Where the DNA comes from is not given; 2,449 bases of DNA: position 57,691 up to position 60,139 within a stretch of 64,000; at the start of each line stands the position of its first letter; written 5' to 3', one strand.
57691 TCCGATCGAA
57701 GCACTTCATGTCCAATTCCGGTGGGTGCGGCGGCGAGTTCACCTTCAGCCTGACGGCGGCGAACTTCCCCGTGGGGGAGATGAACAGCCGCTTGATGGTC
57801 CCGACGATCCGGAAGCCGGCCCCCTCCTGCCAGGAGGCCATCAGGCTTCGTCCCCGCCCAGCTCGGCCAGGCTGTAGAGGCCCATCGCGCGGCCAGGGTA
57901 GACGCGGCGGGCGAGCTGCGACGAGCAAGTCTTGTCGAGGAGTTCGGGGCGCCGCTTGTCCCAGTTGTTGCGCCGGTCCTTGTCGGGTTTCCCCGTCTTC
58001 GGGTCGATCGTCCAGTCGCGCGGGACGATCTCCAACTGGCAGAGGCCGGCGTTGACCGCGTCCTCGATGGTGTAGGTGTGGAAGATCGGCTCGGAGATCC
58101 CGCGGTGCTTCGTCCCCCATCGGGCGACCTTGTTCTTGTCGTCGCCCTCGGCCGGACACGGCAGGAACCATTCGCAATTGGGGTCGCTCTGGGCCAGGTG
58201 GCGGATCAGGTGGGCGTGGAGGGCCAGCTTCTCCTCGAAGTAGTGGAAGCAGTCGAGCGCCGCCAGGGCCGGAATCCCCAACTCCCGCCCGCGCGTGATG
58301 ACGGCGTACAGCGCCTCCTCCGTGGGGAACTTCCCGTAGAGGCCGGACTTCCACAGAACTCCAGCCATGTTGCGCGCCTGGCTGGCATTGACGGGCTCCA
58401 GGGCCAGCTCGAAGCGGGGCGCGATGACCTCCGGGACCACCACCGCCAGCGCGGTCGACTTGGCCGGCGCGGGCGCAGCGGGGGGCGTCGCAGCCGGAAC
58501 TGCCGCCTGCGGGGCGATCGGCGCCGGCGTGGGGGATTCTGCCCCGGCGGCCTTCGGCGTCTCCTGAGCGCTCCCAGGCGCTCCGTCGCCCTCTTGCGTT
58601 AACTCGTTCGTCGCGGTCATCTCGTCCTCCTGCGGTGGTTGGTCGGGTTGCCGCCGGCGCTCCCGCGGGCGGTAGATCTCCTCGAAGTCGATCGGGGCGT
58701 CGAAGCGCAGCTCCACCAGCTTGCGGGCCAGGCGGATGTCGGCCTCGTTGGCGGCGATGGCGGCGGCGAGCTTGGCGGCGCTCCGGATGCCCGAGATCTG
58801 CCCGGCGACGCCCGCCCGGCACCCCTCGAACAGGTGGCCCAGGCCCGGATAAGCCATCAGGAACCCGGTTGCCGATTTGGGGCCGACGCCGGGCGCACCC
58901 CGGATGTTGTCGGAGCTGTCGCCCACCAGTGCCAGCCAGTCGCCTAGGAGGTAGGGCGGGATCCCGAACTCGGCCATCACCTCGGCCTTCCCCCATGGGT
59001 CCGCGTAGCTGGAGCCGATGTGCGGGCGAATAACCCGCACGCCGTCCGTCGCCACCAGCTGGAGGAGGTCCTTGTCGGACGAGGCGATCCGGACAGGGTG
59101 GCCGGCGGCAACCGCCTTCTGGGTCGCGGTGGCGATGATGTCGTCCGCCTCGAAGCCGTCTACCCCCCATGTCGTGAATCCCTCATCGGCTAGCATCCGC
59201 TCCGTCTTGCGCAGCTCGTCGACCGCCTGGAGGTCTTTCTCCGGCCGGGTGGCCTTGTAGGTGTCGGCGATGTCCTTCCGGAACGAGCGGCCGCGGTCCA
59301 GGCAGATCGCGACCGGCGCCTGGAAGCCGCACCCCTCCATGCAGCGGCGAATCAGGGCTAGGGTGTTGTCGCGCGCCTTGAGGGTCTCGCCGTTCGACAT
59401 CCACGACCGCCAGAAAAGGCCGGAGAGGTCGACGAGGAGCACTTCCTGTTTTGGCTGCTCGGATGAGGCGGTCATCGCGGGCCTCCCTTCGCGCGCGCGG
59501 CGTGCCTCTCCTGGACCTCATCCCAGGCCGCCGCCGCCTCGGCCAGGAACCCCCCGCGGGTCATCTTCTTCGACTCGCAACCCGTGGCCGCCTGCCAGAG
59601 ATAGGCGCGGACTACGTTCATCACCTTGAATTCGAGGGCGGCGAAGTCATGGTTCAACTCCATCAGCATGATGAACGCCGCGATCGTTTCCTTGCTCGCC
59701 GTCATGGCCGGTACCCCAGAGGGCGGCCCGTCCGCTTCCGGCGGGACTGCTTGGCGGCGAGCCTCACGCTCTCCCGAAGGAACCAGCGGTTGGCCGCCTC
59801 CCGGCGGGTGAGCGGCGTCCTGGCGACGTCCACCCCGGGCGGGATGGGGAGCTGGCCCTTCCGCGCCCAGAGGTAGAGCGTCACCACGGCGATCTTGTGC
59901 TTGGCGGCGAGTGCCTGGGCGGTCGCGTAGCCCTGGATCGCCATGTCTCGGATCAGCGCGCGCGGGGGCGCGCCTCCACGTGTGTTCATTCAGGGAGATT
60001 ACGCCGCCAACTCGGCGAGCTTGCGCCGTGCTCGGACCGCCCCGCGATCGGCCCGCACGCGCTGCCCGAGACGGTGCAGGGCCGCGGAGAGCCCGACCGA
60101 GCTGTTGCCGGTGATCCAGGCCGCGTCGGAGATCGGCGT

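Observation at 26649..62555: Eleven intergenic copies of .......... on the coding strand: a candidate phage-specific promoter class, four of them 9-10 nt from SD-less start codons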

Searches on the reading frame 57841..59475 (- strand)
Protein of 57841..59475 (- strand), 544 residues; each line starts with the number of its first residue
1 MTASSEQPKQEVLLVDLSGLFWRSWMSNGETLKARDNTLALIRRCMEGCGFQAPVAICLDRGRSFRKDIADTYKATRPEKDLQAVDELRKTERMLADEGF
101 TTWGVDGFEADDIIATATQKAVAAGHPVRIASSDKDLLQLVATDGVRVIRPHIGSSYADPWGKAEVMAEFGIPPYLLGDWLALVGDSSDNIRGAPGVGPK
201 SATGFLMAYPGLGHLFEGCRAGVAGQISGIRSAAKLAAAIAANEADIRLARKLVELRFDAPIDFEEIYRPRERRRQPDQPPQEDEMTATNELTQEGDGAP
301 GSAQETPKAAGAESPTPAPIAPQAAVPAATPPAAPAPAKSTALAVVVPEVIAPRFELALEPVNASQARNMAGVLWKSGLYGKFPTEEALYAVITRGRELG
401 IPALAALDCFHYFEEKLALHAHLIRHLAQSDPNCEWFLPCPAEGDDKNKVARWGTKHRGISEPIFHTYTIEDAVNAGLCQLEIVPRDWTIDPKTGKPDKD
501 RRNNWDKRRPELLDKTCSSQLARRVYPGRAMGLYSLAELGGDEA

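Call 14: search_protein_families(library=pfam, proteins=[window:57841-59475:-], max_evalue=0.01)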
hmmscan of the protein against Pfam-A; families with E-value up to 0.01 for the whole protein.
window:57841-59475:- (544 aa): 2 families
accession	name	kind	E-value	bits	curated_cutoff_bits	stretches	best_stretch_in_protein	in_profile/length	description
PF02739.22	5_3_exonuc_N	-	1.3e-25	90.5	34.3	1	12-171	2-164/164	5'-3' exonuclease, N-terminal resolvase-like domain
PF01367.25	5_3_exonuc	-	1e-15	58.4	40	1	173-265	2-85/97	5'-3' exonuclease, C-terminal SAM fold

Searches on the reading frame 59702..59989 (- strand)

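Call 103: search_protein_families(library=pfam, proteins=[window:59702-59989:-], max_evalue=0.05)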
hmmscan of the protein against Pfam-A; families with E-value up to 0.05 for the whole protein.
window:59702-59989:- (95 aa): 1 family
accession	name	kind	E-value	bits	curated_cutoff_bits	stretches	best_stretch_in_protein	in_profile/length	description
PF00376.29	MerR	-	0.04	14.2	28.2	0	26-50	4-28/38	MerR family regulatory protein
